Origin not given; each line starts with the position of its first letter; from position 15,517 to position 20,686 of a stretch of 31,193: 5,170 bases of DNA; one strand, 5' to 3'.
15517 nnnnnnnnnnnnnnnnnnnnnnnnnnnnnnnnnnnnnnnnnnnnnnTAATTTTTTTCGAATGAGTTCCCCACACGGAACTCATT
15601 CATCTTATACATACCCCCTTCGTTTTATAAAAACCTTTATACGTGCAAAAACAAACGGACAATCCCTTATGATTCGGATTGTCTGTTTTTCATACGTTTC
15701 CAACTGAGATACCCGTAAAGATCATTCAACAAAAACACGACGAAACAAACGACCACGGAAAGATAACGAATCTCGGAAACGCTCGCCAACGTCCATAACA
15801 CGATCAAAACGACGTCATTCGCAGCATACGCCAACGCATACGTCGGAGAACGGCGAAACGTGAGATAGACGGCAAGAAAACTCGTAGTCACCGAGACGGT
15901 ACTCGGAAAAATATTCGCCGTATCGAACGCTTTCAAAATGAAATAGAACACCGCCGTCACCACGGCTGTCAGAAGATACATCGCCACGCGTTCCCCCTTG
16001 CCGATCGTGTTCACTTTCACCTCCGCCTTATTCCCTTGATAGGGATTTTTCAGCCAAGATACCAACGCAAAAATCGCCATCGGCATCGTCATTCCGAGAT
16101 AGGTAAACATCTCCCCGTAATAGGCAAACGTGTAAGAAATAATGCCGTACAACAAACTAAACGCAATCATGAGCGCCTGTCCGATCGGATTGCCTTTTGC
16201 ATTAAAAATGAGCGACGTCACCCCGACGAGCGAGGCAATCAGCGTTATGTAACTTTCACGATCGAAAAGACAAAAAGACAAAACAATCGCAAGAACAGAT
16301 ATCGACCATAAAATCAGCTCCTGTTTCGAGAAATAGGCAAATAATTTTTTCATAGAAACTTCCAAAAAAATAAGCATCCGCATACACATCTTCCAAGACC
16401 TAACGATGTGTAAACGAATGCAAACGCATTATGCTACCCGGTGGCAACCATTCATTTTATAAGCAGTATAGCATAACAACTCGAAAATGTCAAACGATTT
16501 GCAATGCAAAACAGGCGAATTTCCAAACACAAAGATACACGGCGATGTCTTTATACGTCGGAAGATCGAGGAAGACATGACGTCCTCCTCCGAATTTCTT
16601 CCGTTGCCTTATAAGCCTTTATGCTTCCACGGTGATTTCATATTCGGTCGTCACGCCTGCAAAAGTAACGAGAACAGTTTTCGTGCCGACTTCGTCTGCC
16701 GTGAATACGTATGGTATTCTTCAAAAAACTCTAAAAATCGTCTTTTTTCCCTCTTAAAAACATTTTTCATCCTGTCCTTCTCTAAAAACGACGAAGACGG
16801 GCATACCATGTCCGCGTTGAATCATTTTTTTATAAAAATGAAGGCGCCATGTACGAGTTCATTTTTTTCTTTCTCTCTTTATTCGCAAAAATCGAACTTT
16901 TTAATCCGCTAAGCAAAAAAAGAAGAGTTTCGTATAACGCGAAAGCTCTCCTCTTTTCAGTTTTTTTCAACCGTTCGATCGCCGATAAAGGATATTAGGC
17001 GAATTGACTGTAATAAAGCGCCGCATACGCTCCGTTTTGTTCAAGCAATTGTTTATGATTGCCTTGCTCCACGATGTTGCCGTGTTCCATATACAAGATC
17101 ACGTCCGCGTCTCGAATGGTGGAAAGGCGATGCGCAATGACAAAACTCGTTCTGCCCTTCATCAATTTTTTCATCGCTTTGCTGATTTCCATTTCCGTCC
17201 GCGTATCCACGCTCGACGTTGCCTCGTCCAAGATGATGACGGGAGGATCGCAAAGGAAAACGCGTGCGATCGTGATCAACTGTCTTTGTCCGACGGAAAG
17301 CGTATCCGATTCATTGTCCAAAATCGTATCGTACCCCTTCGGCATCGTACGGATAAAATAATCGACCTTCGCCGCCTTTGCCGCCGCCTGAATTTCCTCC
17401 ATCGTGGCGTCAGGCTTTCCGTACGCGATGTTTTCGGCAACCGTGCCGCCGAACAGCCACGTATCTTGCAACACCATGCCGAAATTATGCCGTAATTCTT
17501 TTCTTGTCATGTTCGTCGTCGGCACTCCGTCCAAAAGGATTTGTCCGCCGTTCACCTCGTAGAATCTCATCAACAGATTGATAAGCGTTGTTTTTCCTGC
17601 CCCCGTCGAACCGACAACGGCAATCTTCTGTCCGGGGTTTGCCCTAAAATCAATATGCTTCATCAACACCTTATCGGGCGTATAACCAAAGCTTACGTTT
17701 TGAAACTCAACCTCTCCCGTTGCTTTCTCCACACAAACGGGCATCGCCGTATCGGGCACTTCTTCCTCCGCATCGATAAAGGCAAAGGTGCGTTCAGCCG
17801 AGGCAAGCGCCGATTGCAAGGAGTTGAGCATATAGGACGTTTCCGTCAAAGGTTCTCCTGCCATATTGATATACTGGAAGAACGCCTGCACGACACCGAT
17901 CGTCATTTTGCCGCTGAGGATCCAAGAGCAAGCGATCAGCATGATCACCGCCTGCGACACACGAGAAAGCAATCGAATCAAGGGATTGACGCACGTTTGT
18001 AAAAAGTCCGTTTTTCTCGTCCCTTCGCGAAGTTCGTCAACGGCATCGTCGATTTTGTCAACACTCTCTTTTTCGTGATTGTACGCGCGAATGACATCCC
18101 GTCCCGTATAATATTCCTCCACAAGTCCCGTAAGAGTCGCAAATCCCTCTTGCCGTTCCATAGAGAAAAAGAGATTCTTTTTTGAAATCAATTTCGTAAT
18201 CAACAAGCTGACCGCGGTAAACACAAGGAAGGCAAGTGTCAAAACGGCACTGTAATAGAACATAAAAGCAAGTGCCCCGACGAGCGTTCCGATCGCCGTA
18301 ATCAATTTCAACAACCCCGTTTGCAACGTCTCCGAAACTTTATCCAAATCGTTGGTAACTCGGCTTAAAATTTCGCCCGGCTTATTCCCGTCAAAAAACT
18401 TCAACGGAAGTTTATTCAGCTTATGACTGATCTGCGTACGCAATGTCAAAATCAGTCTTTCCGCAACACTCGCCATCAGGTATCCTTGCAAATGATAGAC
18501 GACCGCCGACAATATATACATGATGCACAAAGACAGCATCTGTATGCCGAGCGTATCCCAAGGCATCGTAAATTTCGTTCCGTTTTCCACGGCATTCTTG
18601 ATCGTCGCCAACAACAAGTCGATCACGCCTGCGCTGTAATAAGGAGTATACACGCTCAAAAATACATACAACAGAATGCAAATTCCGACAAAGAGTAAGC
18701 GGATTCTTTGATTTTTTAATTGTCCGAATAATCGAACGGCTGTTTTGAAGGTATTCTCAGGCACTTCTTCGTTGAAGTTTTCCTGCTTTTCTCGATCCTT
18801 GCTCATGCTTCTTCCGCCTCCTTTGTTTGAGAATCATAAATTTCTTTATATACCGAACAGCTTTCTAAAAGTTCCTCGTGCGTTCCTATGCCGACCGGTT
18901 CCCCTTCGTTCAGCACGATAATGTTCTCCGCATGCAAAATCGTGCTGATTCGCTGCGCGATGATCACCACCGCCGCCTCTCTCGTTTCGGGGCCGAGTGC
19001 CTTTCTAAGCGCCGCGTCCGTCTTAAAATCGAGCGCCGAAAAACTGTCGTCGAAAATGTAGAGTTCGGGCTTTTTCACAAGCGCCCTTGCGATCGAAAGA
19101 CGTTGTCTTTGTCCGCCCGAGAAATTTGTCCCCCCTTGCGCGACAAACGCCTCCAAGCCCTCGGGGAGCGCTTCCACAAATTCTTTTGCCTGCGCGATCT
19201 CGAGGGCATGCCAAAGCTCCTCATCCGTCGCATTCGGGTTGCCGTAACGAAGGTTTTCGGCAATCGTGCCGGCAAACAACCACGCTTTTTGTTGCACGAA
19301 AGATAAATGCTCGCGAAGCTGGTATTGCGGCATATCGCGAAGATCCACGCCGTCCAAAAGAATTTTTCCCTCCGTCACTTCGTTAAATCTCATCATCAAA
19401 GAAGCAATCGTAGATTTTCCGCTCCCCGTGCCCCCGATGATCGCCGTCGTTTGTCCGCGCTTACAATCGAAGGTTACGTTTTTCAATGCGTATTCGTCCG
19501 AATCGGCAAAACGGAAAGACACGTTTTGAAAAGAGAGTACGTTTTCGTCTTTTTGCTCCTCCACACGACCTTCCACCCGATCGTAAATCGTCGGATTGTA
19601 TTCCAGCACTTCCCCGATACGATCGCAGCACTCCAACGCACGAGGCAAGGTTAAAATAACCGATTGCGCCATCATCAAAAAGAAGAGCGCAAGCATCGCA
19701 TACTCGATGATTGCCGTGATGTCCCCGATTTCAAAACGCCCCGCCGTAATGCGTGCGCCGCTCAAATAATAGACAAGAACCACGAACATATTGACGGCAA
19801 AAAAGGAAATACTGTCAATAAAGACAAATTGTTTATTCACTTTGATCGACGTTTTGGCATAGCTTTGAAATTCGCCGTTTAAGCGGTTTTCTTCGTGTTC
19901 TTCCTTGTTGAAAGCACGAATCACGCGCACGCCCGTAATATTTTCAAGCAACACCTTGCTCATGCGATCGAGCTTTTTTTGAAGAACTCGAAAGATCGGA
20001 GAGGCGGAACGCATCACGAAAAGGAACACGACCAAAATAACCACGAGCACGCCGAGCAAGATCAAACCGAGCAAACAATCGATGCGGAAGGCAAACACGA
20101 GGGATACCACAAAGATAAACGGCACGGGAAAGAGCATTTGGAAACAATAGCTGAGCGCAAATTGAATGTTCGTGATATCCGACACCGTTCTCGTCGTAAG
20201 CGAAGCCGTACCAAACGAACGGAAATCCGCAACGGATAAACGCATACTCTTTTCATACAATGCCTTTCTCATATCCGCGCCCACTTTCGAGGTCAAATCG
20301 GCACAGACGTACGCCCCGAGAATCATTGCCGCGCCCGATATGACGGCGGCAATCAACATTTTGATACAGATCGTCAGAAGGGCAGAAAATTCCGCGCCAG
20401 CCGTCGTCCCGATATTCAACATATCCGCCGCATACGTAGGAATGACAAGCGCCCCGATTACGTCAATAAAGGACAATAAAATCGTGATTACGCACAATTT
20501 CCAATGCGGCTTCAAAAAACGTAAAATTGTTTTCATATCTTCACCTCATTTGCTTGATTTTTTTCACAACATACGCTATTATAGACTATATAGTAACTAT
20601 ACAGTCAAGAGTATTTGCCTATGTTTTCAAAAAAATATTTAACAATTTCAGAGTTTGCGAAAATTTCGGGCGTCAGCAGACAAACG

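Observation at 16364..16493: Unrecognised riboswitch-like attenuator upstream of pnuC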

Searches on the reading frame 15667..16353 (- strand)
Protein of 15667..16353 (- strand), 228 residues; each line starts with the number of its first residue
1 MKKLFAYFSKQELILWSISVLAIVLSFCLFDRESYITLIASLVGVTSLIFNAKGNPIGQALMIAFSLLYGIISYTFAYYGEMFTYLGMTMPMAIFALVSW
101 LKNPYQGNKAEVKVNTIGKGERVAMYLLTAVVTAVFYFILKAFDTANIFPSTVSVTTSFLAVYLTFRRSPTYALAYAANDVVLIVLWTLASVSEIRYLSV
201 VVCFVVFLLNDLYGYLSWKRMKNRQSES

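Call 6: search_protein_families(library=pfam, proteins=[window:15667-16353:-])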
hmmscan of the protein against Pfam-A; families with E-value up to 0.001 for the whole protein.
window:15667-16353:- (228 aa): 1 family
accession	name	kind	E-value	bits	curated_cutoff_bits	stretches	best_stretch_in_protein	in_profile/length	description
PF04973.17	NMN_transporter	-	8e-34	117.6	27.3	1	34-220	1-175/175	Nicotinamide mononucleotide transporter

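Call 9: find_related_loci(query=window:15667-16353:-, collection=genome_contigs, flank=1500)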
Query window:15667-16353:- (228 aa) in genome_contigs; peptide patterns used: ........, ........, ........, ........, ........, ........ (x = any residue, [..] = any of these).
575 stretches matched a pattern (row limit reached: there are more); 494 encode a relative of the query (tblastn E <= 1e-3); the best 80 are kept; 80 distinct loci.
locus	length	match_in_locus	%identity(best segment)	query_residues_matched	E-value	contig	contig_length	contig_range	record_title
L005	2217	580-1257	80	1-226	2e-133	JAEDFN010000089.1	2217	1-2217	MAG: Paludibacteraceae bacterium isolate MAG085 NODE_47506_length_2217_cov_8.714616, whole genome shotgun sequence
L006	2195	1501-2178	78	1-226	3e-127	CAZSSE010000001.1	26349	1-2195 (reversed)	MAG TPA_asm: uncultured Lachnospiraceae bacterium isolate SRP350583_co2_310 genome assembly, contig: NODE_2478_length_26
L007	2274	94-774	79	1-227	3e-129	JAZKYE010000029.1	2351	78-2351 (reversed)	MAG: Eubacteriales bacterium isolate T1900045105_TC20190099.MAGScoT_cleanbin_000006 SGB_4778_k141_496834, whole genome s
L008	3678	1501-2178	77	1-226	3e-120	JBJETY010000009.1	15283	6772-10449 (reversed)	MAG: Christensenellales bacterium isolate LOHA16_bin.010 NODE_1221_length_15283_cov_5.437090, whole genome shotgun seque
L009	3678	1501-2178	77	1-226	2e-119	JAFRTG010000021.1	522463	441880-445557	MAG: Oscillospiraceae bacterium isolate RGIG2780 Goat_Omasum-6__c293538, whole genome shotgun sequence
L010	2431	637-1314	76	1-226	8e-123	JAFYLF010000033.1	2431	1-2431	MAG: Clostridia bacterium isolate RGIG7192 Water_buffalos_Cecum-1__c267085, whole genome shotgun sequence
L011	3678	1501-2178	74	1-226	6e-117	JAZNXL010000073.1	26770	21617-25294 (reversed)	MAG: Eubacteriales bacterium isolate T1900044779_TS20190245.MAGScoT_cleanbin_000005 SGB_2538_k141_100671, whole genome s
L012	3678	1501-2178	74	1-226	3e-116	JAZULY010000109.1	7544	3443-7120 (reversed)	MAG: Acutalibacteraceae bacterium isolate T1900044899_TS20190365.MAGScoT_cleanbin_000039 SGB_3293_k141_1727237, whole ge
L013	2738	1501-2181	73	1-227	1e-117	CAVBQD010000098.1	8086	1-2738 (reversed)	bacterium isolate SRR8978300_cleanbin_000001 genome assembly, contig: Spades_SRR8978300_contig_611, whole genome shotgun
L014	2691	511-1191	74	1-227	7e-117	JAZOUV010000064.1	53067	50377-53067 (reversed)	MAG: Eubacteriales bacterium isolate T1900045531_YK20190225.MAGScoT_cleanbin_000006 SGB_7724_k141_1362492, whole genome 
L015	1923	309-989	72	1-227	8e-122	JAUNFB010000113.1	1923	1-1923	MAG: Erysipelotrichia bacterium isolate S25M_St_metabat_116 NODE_38350_length_1923_cov_7.528908, whole genome shotgun se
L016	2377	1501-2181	73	1-227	5e-117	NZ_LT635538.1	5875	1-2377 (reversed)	Blautia sp. Marseille-P3087 strain Marseille-P3087T, whole genome shotgun sequence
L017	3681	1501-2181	73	1-227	2e-114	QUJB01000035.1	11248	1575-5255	Clostridium sp. AM30-24 AM30-24.Scaf35, whole genome shotgun sequence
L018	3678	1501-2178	75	1-226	2e-114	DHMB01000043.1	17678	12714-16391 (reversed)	MAG TPA_asm: Clostridiales bacterium UBA4653 UBA4653_contig_13182, whole genome shotgun sequence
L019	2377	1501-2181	73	1-227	5e-117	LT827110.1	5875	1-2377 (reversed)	Pseudoflavonifractor sp. Marseille-P3106 genome assembly, scaffold: scaffold00004, whole genome shotgun sequence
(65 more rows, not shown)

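Call 17: search_protein_families(library=ncbifam, proteins=[window:15667-16353:-], max_evalue=0.01)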
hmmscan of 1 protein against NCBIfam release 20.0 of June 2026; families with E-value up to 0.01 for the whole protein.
window:15667-16353:- (228 aa): 1 family
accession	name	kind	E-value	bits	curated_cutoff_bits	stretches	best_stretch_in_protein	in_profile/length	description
TIGR01528.1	NMN_trans_PnuC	equivalog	4.9e-20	72.2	42.45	1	34-223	2-186/187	nicotinamide riboside transporter PnuC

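Call 53: search_solved_structures(query=window:15667-16353:-, max_evalue=0.01, show_alignments=1)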
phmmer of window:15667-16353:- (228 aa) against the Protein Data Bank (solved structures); distinct sequences matched with E-value up to 0.01: 1.
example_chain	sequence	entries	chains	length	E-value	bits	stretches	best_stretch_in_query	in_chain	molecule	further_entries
4qtn_A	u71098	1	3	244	2.4e-15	60.6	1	4-226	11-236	Nicotinamide riboside transporter PnuC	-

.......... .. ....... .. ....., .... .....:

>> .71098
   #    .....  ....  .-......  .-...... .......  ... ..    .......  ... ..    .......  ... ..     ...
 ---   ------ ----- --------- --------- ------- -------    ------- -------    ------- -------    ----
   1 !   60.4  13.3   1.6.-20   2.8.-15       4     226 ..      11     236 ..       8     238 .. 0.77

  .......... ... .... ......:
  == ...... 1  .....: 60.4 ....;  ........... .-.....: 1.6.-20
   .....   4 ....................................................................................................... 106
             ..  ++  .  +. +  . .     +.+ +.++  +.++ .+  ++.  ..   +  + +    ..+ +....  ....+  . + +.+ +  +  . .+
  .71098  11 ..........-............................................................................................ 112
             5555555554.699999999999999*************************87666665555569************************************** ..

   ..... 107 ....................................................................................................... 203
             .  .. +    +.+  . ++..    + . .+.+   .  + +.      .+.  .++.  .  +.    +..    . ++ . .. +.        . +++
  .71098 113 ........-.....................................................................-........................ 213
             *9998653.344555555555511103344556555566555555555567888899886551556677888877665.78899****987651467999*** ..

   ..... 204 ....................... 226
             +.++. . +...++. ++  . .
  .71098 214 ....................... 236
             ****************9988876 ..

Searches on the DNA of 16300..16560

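Call 4: search_rna_families(source=window, start=16300, end=16560, threshold=evalue, max_evalue=10, show_alignments=3)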
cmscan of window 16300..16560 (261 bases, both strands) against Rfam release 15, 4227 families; matches with E-value up to 10: 4.
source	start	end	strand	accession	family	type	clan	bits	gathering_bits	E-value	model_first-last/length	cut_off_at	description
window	16318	16399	-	RF00160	snoZ159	Gene; snRNA; snoRNA; CD-box;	CL00065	23.2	39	0.033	1-86/86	no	Small nucleolar RNA Z159/U59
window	16462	16514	-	RF03523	mir-4703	Gene; miRNA;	-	16.5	88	0.96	1-61/61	no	mir-4703 microRNA precursor family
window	16310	16419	-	RF01796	frnS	Gene; sRNA;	-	13.8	60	6.1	1-119/119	no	Fumarate/nitrate reductase regulator sRNA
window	16310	16378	-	RF02716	sno_ncR3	Gene; snRNA; snoRNA; CD-box;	-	13.3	88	3.4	1-75/75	no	Small nucleolar RNA ncR3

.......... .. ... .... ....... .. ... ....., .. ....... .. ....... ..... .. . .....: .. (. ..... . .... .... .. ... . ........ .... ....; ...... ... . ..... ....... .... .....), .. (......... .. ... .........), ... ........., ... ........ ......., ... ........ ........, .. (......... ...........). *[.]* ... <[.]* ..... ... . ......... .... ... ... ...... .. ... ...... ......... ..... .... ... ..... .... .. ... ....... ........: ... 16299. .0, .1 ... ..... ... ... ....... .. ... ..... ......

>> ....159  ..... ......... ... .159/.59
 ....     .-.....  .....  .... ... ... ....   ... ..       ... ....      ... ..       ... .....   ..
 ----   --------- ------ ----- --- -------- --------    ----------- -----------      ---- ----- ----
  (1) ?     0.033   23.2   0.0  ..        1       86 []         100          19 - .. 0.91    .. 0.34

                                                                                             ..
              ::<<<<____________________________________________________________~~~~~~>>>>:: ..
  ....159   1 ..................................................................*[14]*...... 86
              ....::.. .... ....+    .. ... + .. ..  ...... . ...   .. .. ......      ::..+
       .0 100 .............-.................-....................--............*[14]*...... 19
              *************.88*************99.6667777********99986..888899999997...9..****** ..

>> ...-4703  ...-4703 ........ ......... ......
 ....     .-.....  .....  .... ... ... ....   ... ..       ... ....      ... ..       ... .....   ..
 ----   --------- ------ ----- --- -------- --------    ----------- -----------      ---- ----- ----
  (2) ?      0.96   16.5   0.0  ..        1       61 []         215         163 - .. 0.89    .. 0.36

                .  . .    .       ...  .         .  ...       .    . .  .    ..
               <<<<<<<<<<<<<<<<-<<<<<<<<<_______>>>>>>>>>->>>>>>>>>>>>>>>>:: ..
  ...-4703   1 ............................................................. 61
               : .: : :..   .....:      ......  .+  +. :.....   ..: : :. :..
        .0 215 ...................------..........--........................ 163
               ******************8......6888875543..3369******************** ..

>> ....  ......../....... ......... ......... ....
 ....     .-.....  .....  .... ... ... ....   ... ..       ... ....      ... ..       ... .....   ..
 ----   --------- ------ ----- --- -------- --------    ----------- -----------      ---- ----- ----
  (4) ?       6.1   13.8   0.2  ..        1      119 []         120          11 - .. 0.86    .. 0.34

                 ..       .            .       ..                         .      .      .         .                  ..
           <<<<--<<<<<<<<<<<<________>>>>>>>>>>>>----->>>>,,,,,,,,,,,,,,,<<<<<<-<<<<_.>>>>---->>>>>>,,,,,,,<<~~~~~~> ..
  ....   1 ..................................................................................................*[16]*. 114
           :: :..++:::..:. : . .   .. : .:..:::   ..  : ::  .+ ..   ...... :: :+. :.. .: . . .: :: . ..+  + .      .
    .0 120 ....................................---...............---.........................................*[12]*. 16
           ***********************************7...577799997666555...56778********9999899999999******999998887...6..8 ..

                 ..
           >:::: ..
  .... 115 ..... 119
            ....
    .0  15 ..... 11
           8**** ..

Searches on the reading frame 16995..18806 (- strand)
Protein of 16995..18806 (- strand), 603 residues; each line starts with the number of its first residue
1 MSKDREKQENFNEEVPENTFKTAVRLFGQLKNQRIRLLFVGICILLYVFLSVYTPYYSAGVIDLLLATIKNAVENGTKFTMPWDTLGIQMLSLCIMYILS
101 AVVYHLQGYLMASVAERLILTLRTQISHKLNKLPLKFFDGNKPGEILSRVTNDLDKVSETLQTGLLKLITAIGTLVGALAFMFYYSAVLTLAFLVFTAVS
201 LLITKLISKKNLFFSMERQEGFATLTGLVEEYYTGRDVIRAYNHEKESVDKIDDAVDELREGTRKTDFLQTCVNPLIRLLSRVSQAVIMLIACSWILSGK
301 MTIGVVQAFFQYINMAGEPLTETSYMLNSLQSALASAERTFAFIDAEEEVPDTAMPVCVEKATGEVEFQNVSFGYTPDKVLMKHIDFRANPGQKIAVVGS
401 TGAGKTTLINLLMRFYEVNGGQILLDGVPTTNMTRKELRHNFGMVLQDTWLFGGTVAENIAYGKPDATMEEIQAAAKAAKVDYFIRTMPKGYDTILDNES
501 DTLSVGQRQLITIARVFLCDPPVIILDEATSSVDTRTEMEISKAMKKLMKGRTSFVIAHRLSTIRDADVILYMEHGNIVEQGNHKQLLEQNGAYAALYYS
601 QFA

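Call 6: search_protein_families(library=pfam, proteins=[window:16995-18806:-])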
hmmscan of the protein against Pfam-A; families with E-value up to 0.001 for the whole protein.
window:16995-18806:- (603 aa): 5 families
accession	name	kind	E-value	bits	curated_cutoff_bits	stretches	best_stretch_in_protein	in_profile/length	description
PF00664.28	ABC_membrane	-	6e-47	161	28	1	37-315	1-269/274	ABC transporter transmembrane region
PF00005.33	ABC_tran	-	1.2e-30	107.4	25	1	383-531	2-137/137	ABC transporter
PF02463.25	SMC_N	-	5.4e-05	23.2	40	0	501-574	135-212/220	RecF/RecN/SMC N terminal domain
PF13401.12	AAA_22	-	6.4e-05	23.7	27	1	395-531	8-95/130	AAA domain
PF13604.12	AAA_30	-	0.00061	20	27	0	394-444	20-68/191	AAA domain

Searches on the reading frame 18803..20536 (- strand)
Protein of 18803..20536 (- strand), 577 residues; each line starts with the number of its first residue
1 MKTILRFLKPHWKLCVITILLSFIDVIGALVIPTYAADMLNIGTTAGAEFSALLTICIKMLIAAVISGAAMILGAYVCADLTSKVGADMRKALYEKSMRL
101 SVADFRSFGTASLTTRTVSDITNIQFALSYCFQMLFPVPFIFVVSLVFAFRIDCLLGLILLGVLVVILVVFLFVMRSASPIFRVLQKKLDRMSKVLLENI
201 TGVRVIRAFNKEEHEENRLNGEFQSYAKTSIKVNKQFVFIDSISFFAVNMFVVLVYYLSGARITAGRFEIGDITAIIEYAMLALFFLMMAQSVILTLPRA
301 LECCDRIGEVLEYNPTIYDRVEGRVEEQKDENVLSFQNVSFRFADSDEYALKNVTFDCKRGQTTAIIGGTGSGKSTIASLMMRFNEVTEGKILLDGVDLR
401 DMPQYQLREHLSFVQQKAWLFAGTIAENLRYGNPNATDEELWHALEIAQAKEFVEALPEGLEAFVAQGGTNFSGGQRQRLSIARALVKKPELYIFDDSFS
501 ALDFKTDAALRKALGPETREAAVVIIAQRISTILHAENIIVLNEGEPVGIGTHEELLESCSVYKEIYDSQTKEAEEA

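Call 6: search_protein_families(library=pfam, proteins=[window:18803-20536:-])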
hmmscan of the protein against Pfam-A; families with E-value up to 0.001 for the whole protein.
window:18803-20536:- (577 aa): 3 families
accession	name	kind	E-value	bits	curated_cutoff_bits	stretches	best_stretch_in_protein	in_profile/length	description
PF00664.28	ABC_membrane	-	6.1e-38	131.5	28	1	17-283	3-269/274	ABC transporter transmembrane region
PF00005.33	ABC_tran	-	3.6e-29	102.6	25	1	351-499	1-136/137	ABC transporter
PF02463.25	SMC_N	-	9.2e-05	22.4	40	0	471-541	136-210/220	RecF/RecN/SMC N terminal domain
